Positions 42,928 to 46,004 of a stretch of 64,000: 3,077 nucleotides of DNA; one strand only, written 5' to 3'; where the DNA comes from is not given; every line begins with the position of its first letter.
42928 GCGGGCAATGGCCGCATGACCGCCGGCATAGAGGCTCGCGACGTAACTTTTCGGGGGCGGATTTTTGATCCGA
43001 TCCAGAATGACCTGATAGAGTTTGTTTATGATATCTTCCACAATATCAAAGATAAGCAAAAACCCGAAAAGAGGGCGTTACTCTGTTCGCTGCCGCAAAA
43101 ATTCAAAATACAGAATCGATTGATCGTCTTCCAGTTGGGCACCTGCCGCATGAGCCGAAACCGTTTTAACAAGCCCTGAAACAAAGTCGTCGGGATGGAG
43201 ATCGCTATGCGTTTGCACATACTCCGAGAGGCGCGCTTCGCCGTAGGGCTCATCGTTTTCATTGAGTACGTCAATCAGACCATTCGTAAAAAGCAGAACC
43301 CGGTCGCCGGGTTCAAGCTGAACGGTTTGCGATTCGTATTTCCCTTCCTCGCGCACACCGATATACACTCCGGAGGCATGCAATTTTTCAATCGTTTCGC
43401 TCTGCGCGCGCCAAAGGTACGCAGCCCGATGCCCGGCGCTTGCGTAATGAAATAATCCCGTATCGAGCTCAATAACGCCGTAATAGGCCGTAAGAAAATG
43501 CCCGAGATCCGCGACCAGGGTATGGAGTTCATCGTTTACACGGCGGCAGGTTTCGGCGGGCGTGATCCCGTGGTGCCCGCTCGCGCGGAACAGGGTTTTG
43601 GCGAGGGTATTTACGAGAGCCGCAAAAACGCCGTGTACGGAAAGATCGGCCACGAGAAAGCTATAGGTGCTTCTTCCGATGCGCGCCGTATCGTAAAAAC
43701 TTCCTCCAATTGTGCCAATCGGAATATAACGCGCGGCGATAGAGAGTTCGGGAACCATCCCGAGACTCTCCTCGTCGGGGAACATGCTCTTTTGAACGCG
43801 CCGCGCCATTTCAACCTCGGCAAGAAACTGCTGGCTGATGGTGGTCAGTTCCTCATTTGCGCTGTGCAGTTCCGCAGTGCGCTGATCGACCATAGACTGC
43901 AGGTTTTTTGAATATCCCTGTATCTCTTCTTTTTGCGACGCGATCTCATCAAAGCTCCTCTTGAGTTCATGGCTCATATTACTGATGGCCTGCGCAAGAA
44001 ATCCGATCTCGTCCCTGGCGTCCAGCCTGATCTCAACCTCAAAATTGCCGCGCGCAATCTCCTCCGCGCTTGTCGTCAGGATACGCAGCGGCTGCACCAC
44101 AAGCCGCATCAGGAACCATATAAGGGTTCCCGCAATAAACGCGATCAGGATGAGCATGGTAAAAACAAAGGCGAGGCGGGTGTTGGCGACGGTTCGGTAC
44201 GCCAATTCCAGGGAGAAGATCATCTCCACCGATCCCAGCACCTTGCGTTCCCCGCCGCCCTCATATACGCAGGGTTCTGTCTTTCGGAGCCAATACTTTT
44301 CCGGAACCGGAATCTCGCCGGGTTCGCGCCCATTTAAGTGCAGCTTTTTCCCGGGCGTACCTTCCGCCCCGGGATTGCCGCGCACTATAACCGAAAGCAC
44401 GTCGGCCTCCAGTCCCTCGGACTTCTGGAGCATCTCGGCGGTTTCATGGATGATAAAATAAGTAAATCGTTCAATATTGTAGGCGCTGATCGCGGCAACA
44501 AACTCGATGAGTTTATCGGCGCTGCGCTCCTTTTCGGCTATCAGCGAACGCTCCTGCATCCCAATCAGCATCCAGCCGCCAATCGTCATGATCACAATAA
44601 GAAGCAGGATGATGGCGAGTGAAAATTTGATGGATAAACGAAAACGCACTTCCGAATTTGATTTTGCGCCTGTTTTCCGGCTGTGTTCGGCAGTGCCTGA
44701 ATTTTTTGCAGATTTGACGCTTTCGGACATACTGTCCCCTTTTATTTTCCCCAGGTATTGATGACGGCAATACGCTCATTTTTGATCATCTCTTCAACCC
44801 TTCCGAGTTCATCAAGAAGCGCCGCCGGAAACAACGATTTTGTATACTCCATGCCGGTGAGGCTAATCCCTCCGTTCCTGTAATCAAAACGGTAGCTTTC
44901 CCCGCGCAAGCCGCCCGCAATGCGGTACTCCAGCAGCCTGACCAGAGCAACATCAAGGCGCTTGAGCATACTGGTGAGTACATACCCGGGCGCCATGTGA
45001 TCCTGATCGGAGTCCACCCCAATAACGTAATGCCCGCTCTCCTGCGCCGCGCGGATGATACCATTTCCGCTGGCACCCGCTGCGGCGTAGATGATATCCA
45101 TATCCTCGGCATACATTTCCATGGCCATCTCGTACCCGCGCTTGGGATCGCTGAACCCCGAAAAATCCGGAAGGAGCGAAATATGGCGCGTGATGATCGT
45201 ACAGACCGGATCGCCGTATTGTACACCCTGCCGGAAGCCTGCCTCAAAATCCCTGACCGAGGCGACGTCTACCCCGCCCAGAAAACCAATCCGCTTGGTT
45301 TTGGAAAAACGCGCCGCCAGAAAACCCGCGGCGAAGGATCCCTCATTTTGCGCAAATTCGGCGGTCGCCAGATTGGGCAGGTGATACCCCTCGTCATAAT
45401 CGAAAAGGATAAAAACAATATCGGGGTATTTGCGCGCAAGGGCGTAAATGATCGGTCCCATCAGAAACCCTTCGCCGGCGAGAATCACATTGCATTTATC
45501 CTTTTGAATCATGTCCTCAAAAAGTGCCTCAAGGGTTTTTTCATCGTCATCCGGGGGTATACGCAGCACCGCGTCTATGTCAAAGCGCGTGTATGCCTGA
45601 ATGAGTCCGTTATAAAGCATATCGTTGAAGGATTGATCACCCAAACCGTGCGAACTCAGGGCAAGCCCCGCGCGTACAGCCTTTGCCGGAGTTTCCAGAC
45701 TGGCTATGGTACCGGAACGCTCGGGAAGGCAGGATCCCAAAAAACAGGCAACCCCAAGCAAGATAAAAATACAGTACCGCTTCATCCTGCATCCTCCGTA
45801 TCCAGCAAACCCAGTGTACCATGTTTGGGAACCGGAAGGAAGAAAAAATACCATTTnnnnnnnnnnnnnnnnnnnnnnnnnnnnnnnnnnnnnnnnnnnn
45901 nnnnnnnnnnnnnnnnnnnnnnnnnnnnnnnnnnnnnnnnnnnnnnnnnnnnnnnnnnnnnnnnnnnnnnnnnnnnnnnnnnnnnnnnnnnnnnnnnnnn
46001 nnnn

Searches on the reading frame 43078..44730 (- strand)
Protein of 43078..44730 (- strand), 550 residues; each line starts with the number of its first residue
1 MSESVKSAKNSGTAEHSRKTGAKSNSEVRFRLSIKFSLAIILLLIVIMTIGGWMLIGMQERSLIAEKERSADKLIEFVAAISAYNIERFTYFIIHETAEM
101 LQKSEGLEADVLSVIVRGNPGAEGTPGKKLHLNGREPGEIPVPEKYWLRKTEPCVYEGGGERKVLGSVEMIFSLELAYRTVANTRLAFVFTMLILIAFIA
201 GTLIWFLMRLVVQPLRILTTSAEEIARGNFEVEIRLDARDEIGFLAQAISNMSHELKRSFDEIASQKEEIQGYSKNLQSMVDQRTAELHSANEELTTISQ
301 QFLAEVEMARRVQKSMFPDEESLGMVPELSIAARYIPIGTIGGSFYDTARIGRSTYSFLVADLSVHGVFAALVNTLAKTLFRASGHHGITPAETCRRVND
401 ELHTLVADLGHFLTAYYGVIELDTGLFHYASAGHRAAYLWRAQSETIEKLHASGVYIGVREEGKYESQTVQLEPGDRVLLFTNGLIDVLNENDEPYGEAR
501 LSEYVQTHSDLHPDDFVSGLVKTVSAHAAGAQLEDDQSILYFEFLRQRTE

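Call 36: search_protein_families(library=pfam, proteins=[window:43078-44730:-], max_evalue=0.001)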
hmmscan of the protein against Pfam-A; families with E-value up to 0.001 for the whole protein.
window:43078-44730:- (550 aa): 2 families
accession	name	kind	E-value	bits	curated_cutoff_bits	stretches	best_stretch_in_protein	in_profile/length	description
PF07228.17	SpoIIE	-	3.5e-41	141.7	25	1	355-543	4-190/192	Stage II sporulation protein E (SpoIIE)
PF00672.30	HAMP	-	9.1e-13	48.8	25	1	206-257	1-52/53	HAMP domain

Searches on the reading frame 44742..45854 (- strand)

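Call 36: search_protein_families(library=pfam, proteins=[window:44742-45854:-], max_evalue=0.001)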
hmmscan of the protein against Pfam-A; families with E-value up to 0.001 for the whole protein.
window:44742-45854:- (370 aa): 2 families
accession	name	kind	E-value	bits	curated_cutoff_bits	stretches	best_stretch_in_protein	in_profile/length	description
PF02608.20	Bmp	-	1.3e-47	162.7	24.1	1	70-364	11-297/301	ABC transporter substrate-binding protein PnrA-like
PF13407.12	Peripla_BP_4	-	1.7e-06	28.2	35.1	1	65-284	2-220/258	Periplasmic binding protein domain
